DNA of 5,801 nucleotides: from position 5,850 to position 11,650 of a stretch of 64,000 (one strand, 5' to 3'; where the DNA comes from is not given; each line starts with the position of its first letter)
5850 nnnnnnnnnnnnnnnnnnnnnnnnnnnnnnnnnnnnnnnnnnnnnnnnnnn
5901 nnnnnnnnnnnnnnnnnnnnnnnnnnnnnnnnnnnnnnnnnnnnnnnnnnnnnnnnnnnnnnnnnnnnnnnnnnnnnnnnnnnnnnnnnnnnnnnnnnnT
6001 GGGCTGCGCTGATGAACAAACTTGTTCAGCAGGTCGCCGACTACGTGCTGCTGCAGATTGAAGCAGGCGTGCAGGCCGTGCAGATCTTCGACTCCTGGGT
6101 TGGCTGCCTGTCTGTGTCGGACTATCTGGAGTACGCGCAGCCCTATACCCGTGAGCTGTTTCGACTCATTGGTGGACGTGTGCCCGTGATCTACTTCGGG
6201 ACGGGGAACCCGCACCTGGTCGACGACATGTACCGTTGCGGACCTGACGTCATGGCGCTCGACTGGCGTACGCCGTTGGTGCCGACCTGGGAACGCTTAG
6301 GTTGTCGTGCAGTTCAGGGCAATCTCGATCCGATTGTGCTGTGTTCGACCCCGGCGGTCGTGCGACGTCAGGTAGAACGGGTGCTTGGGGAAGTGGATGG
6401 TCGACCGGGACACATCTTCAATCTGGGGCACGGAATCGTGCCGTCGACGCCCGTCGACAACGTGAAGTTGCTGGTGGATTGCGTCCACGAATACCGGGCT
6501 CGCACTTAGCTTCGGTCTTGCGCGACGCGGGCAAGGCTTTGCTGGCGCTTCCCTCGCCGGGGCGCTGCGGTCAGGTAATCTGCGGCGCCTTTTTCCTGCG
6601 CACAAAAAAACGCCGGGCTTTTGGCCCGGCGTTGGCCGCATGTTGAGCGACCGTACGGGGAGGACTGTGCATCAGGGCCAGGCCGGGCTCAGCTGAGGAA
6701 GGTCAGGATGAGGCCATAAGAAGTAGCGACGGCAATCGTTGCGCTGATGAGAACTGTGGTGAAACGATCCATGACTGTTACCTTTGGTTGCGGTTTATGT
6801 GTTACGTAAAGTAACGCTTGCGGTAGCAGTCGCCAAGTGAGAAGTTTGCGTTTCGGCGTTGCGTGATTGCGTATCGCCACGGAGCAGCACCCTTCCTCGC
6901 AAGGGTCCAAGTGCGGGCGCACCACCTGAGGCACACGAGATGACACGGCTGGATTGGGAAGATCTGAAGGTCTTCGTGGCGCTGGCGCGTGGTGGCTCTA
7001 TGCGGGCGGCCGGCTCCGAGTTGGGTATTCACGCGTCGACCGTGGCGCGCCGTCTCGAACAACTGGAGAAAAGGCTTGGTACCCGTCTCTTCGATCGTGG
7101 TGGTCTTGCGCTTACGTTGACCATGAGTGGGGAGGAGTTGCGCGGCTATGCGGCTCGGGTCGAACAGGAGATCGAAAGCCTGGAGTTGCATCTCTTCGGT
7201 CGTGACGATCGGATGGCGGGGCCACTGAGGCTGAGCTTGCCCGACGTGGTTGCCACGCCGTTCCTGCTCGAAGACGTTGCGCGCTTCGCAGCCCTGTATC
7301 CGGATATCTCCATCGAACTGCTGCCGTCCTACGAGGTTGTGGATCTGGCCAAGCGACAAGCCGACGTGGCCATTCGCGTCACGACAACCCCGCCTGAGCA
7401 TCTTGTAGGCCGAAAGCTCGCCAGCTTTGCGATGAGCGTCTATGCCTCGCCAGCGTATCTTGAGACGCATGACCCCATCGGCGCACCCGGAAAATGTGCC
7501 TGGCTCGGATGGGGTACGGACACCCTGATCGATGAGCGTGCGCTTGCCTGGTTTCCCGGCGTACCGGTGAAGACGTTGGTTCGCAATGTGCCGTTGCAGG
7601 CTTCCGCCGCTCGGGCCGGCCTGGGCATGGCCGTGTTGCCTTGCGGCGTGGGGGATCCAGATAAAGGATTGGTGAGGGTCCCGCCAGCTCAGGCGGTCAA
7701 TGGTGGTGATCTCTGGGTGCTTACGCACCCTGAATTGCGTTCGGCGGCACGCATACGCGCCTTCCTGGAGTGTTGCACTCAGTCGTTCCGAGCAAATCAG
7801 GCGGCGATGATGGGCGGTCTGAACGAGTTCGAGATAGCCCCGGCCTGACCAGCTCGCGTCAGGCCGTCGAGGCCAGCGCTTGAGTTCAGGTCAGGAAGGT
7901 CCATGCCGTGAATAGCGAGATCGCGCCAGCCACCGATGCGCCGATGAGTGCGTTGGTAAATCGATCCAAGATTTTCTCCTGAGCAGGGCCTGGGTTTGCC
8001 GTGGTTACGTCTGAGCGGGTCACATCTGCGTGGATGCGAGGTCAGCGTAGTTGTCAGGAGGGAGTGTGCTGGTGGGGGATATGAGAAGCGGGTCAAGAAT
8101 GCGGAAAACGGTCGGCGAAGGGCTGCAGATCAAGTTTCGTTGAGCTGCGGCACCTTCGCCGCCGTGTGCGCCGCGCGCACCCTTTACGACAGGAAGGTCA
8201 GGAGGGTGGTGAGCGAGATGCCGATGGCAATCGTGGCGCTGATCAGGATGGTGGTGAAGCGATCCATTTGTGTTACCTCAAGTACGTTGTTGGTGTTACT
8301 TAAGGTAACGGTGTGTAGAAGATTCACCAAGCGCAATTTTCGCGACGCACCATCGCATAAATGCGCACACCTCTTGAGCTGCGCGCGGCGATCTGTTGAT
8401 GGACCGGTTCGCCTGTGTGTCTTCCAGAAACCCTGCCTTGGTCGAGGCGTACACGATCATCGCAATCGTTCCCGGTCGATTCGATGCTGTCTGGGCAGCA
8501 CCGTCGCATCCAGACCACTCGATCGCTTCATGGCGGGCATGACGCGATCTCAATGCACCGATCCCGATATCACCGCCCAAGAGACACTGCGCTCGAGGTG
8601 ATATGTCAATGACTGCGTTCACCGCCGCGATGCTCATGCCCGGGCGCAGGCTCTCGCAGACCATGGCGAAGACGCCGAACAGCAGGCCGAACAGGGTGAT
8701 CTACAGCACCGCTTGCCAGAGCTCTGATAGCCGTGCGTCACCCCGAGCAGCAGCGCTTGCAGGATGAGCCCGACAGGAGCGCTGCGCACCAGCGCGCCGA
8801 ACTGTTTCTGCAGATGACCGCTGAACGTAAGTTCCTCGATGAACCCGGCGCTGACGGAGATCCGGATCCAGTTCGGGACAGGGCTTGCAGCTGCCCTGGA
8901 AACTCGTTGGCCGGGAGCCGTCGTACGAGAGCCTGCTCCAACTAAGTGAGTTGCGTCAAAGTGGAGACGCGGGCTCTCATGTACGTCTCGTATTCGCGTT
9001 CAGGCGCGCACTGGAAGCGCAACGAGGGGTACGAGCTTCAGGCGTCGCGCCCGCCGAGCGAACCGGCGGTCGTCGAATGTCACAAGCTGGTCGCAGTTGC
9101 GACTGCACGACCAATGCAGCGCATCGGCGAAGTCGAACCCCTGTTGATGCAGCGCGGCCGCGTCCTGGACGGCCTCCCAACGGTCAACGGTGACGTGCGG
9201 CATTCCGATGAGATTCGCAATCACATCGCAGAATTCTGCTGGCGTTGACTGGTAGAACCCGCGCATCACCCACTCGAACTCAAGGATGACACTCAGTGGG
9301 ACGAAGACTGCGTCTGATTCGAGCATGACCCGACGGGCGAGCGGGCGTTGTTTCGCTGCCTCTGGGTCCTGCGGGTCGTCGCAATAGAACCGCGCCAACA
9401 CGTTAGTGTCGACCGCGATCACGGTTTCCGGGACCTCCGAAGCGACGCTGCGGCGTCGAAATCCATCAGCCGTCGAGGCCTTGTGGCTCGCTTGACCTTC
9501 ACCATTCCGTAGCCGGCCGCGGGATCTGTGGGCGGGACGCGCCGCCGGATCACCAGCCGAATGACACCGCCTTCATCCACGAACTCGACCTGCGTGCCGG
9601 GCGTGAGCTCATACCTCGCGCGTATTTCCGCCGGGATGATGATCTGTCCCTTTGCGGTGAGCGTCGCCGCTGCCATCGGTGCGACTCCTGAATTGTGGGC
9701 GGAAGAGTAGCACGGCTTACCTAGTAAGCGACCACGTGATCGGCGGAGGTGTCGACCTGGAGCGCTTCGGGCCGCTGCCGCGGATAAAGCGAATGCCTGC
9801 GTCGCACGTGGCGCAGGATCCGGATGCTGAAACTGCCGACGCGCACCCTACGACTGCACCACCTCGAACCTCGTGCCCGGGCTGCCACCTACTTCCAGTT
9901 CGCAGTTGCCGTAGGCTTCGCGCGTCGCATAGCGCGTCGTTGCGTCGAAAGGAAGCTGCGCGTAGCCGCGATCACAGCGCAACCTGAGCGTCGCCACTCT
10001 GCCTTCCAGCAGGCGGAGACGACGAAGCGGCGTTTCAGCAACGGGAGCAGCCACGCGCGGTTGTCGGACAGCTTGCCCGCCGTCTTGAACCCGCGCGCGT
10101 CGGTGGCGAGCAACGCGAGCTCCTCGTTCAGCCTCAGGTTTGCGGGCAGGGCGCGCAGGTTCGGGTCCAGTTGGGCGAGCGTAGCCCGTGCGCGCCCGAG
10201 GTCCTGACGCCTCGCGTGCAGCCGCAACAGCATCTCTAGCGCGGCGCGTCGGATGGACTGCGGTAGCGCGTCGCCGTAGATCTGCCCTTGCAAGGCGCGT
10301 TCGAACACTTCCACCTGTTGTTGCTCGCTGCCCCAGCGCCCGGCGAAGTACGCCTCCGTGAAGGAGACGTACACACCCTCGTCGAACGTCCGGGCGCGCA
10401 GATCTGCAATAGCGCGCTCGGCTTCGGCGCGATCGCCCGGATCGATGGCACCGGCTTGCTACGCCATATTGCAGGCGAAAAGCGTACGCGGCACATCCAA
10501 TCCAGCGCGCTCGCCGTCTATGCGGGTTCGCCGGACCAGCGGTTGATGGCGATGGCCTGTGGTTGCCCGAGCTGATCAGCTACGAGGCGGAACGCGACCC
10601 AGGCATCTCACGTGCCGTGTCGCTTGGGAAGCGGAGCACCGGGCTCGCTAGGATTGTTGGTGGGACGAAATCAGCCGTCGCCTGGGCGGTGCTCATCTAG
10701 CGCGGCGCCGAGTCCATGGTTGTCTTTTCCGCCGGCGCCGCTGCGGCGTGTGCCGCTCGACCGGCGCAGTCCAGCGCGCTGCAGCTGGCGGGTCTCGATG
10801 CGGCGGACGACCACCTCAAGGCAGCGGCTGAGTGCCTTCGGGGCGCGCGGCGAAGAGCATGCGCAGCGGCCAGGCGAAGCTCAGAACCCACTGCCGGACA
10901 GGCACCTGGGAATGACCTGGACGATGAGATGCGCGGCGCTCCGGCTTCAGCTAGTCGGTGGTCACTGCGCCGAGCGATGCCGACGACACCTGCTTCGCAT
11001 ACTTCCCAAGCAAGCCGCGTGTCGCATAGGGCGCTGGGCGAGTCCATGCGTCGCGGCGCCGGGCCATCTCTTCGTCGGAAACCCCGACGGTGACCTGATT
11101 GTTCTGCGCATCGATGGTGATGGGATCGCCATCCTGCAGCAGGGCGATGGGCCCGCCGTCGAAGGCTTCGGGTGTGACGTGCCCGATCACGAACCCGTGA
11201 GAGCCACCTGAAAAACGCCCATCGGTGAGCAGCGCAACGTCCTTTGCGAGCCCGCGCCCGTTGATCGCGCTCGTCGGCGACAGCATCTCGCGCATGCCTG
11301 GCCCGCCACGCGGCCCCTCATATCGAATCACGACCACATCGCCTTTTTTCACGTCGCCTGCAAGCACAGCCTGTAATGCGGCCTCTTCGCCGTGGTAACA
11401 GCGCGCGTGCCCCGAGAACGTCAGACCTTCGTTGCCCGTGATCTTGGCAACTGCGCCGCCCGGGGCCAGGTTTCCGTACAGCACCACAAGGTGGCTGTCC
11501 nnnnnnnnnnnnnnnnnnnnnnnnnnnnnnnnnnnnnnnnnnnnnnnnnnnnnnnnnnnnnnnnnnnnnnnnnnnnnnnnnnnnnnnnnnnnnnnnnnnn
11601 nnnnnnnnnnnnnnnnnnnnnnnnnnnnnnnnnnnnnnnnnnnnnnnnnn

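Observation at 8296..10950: Decaying accessory islet between hemE and ilvD: CPBP/Abi remnant, VapBC and a BTAD-like pseudogene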

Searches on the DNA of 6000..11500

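Call 11: search_rna_families(source=window, start=6000, end=11500, threshold=evalue, max_evalue=1)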
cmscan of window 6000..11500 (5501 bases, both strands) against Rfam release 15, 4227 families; matches with E-value up to 1: 2.
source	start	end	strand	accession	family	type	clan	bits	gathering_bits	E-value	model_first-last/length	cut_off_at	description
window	6603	6721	-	RF02630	Hrs12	Gene; sRNA;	-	25.9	70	0.56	1-87/87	no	Hfq-regulated sRNA 12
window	6605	6665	-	RF02784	SorX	Gene; sRNA;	-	24.9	46.6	0.0088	1-73/73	no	Singlet oxygen resistance RNA X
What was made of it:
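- Tried and rejected: The only hits were sub-threshold matches on the terminator at 6605-6721 (call 11).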

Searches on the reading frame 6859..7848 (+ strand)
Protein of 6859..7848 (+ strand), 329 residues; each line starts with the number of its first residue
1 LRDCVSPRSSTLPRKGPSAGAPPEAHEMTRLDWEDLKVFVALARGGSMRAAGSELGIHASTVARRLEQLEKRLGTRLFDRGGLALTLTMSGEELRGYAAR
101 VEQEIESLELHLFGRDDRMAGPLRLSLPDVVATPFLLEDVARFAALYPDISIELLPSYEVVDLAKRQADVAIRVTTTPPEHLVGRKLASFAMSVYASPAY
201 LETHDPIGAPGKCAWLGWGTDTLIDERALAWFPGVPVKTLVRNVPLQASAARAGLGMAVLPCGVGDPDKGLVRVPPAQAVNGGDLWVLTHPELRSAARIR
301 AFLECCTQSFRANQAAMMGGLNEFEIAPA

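Call 4: search_protein_families(library=pfam, proteins=[window:6859-7848:+], max_evalue=1)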
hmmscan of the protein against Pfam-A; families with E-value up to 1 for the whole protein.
window:6859-7848:+ (329 aa): 8 families
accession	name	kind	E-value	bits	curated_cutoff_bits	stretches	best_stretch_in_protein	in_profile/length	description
PF03466.25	LysR_substrate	-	3.6e-24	85.8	28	1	119-310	4-208/209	LysR substrate binding domain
PF00126.33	HTH_1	-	7.3e-17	61.5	26.6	1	33-92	1-60/60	Bacterial regulatory helix-turn-helix protein, lysR family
PF13556.12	HTH_30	-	3.6e-06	27.1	27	1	41-79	8-46/59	PucR C-terminal helix-turn-helix domain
PF13518.12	HTH_28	-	0.019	15.5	25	1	36-70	3-37/52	Helix-turn-helix domain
PF13384.12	HTH_23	-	0.038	14.3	24.6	1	38-69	10-41/50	Homeodomain-like domain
PF13936.12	HTH_38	-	0.052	13.7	27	1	41-67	16-42/44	Helix-turn-helix domain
PF13404.12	HTH_AsnC-type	-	0.073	13.3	27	1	47-70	19-42/42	AsnC-type helix-turn-helix domain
PF18024.7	HTH_50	-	0.085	13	27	1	41-68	19-46/50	Helix-turn-helix domain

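Call 10: search_protein_families(library=ncbifam, proteins=[window:6940-7848:+], max_evalue=1)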
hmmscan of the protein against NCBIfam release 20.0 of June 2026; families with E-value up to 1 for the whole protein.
window:6940-7848:+ (302 aa): 50 families (the best 25 are shown)
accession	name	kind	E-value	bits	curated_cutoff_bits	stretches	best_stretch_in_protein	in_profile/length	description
NF040888.1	trans_reg_YafC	equivalog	1.7e-28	99.3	470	1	6-177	5-176/293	DNA-binding transcriptional regulator YafC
NF008352.0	PRK11139.1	subfamily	1e-21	77.3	288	1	8-287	10-296/305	transcriptional regulator GcvA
NF007491.0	PRK10086.1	equivalog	1.3e-20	73.4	316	1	7-182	20-193/313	DNA-binding transcriptional regulator DsdC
TIGR03418.1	chol_sulf_TF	equivalog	1.1e-17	64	324.8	1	6-177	3-172/291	choline sulfate utilization transcriptional regulator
NF040786.1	LysR_Sec_metab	equivalog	3.2e-17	62.5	250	1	5-160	2-160/298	selenium metabolism-associated LysR family transcriptional regulator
NF007315.1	PRK09801.1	equivalog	2.8e-16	59.4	398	1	7-177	9-179/301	L-tartrate utilization transcriptional activator TtdR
NF011573.0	PRK14997.1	equivalog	5.3e-16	58.6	380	1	1-183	1-185/303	LysR family transcriptional regulator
NF008722.0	PRK11716.1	equivalog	9.1e-16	57.7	246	1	4-169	1-170/293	HTH-type transcriptional activator IlvY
TIGR02036.1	dsdC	equivalog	1.2e-15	57.3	352.4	1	9-180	13-182/302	DNA-binding transcriptional regulator DsdC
NF047520.1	trans_act_CidR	equivalog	1.3e-15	57.4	415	1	5-151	2-149/292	cidABC operon transcriptional activator CidR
TIGR03339.1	phn_lysR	subfamily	2.8e-15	56.3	341.1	1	8-167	1-160/279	aminoethylphosphonate catabolism associated LysR family transcriptional regulator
NF008416.0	PRK11242.1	equivalog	9e-15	54.7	277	1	9-145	6-145/300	transcriptional regulator CynR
NF007917.1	PRK10632.1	equivalog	1.8e-13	50.3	425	1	9-191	7-189/303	HTH-type transcriptional activator AaeR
NF058504.1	TransRegCcpCBac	equivalog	2.4e-13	50.2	400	1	7-277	4-282/287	transcriptional regulator CcpC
NF052633.1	LysR_TF_PsrA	exception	5.4e-13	48.5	540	1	4-149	5-153/297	L-proline-binding transcription factor PsrA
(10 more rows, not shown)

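Call 32: find_homologous_proteins(query=window:6940-7848:+, max_evalue=1e-40)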
Query window:6940-7848:+ (302 aa): 710 proteins with E <= 1e-40 among 8000 candidates; the best 120 are listed.
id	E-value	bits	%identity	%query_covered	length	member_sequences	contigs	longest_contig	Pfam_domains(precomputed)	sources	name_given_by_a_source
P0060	9.0e-192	654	97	100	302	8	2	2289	PF00126.34,PF03466.26,PF13556.13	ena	-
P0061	1.5e-180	617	90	100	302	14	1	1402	PF00126.34,PF03466.26,PF13556.13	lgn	-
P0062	2.5e-173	593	86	100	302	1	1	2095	PF00126.34,PF03466.26,PF13556.13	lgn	-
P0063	2.1e-126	439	66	97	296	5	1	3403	PF00126.34,PF03466.26,PF13556.13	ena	-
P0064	2.6e-126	439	68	97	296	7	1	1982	PF00126.34,PF03466.26,PF13556.13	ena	-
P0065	9.7e-93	328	52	100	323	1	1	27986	PF00126.34,PF25213.2,PF03466.26,PF13556.13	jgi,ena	-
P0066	3.3e-90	320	50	98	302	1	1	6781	PF00126.34,PF03466.26,PF13556.13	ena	-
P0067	5.7e-90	319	52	100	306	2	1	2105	PF00126.34,PF03466.26,PF13556.13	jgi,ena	-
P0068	4.6e-86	307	49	100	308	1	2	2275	PF00126.34,PF03466.26,PF13556.13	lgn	-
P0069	1.3e-83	299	50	97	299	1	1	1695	PF00126.34,PF03466.26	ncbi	-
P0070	1.4e-83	298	48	96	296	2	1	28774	PF00126.34,PF03466.26,PF13556.13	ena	-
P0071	1.6e-83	298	48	97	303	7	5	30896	PF00126.34,PF13384.13,PF03466.26,PF13556.13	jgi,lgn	jgi:DNA-binding transcriptional LysR family regulator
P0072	1.3e-82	295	52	93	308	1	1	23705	PF00126.34,PF03466.26,PF13556.13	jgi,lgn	jgi:DNA-binding transcriptional LysR family regulator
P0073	1.1e-81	292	49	97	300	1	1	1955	PF00126.34,PF03466.26,PF13556.13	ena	-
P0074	1.3e-80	289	51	97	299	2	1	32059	PF00126.34,PF03466.26,PF13556.13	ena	-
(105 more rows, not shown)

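Call 33: find_encoding_contigs(protein=P0060, flank=10000)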
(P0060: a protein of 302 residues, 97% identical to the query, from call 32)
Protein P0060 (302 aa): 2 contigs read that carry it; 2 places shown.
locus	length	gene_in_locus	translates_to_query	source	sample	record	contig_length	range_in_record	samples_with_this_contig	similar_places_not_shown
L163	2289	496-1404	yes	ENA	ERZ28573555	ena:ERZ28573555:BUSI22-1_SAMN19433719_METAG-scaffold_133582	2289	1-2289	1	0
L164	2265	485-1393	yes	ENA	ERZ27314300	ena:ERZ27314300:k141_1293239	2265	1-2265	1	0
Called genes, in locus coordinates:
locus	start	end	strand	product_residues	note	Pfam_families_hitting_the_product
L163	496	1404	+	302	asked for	PF00126:HTH_1, PF13556:HTH_30 (weak), PF03466:LysR_substrate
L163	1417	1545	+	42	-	-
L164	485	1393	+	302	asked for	PF00126:HTH_1, PF13556:HTH_30 (weak), PF03466:LysR_substrate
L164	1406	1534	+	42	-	-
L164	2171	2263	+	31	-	?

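Call 34: find_encoding_contigs(protein=P0062, flank=10000)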
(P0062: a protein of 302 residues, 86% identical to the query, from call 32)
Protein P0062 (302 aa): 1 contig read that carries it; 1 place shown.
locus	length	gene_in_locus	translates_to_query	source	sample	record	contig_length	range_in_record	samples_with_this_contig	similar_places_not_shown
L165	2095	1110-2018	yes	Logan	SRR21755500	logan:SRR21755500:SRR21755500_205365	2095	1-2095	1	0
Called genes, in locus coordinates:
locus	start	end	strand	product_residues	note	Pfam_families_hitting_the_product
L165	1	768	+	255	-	?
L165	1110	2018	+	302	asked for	PF00126:HTH_1, PF13556:HTH_30 (weak), PF03466:LysR_substrate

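Call 35: find_encoding_contigs(protein=P0063, flank=10000)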
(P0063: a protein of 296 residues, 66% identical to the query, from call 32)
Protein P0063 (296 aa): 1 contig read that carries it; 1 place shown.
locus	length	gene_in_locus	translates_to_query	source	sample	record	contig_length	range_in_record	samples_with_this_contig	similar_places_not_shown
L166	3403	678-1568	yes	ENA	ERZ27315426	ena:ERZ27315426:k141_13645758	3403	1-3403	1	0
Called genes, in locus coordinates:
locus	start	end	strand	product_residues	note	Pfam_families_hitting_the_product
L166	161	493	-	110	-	-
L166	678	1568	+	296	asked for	PF00126:HTH_1, PF13556:HTH_30 (weak), PF03466:LysR_substrate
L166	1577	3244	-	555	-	PF00920:ILVD_EDD_N, PF24877:ILV_EDD_C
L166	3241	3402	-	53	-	?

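Call 36: find_encoding_contigs(protein=P0064, flank=10000)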
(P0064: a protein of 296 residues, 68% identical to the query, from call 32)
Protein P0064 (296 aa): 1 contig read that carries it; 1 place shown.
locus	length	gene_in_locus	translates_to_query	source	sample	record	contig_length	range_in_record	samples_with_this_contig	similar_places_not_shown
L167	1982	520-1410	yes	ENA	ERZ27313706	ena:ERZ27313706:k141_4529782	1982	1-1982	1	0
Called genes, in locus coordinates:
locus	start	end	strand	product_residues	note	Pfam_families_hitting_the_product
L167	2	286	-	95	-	?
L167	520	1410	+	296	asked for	PF00126:HTH_1, PF13556:HTH_30 (faint), PF03466:LysR_substrate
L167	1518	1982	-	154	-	?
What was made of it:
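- LysR abuts ilvD in L166/L167 (calls 35, 36). In L166/L167 LysR abuts ilvD, so everything between them is inserted (calls 35, 36).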

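Call 37: find_encoding_contigs(protein=P0065, flank=10000)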
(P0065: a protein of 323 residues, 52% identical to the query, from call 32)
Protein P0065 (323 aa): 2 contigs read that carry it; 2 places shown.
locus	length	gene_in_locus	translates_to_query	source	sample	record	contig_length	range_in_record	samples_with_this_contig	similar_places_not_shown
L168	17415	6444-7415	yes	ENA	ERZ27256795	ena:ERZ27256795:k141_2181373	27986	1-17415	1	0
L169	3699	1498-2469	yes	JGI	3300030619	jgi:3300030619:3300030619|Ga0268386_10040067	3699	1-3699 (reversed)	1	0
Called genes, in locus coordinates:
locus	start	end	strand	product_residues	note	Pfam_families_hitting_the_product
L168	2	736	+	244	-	?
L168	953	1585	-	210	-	PF01872:RibD_C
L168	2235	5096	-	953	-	PF22548:AEP-TOTE, PF00270:DEAD, PF04851:ResIII, PF04480:DUF559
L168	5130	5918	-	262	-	PF00378:ECH_1, PF16113:ECH_2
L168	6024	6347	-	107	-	-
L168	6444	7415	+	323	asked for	PF00126:HTH_1, PF13556:HTH_30 (weak), PF25213:HVO_A0261_N (faint), PF03466:LysR_substrate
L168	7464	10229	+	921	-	PF25788:Ig_Rha78A_N, PF08531:Bac_rhamnosid_N, PF05592:Bac_rhamnosid, PF17389:Bac_rhamnosid6H, PF17390:Bac_rhamnosid_C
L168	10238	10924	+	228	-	PF21006:NHase_beta_N, PF02211:NHase_beta_C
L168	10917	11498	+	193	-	PF02979:NHase_alpha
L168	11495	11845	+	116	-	PF21006:NHase_beta_N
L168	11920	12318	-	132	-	PF22747:Zn_ribbon_DUF2089 (weak), PF09862:DUF2089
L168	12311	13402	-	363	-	PF22746:SHOCT-like_DUF2089-C (weak), PF13599:Pentapeptide_4 (weak), PF00805:Pentapeptide (faint), PF13576:Pentapeptide_3 (faint)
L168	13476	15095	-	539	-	PF00370:FGGY_N, PF02782:FGGY_C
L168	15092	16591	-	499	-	PF02952:Fucose_iso_C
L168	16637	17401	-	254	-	PF05721:PhyH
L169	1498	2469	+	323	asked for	PF00126:HTH_1, PF13556:HTH_30 (weak), PF25213:HVO_A0261_N (faint), PF03466:LysR_substrate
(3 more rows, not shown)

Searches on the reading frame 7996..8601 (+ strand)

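Call 4: search_protein_families(library=pfam, proteins=[window:7996-8601:+], max_evalue=1)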
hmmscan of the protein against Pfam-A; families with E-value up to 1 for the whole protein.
window:7996-8601:+ (201 aa): 0 families

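Call 10: search_protein_families(library=ncbifam, proteins=[window:7996-8601:+], max_evalue=1)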
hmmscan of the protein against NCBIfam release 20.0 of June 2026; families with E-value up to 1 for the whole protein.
window:7996-8601:+ (201 aa): 1 family
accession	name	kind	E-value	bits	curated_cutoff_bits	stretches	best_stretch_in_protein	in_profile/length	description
NF009732.0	PRK13255.1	equivalog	0.15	11.6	213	1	1-66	52-123/218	thiopurine S-methyltransferase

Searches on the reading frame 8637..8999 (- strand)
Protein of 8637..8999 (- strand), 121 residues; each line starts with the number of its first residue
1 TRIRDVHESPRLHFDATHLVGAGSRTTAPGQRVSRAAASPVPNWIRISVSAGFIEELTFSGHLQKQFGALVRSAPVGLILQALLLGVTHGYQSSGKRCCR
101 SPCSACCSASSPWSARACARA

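Call 6: search_protein_families(library=pfam, proteins=[window:8637-8999:-], max_evalue=10)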
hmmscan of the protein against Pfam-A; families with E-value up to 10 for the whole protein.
seq(121 aa): 1 family
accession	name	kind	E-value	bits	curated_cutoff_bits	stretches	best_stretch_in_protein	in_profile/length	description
PF02517.21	Rce1-like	-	1.2e-06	29.1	22.4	1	39-92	3-55/93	Type II CAAX prenyl endopeptidase Rce1-like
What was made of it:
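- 8590..8885 (-): Remnant of a CPBP/Rce1-like intramembrane protease gene: the C-terminal half only. EELTFSG is at 8817-8837 and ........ at 8730-8753. There is a frameshift near 8715 and a TAG stop at 8701-8703. Motif 3 (HxxxD) is replaced by AAVNA. Pfam PF02517 at E 1.2e-6 (one frame) and 2.2e-9 (stitched), call 6.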
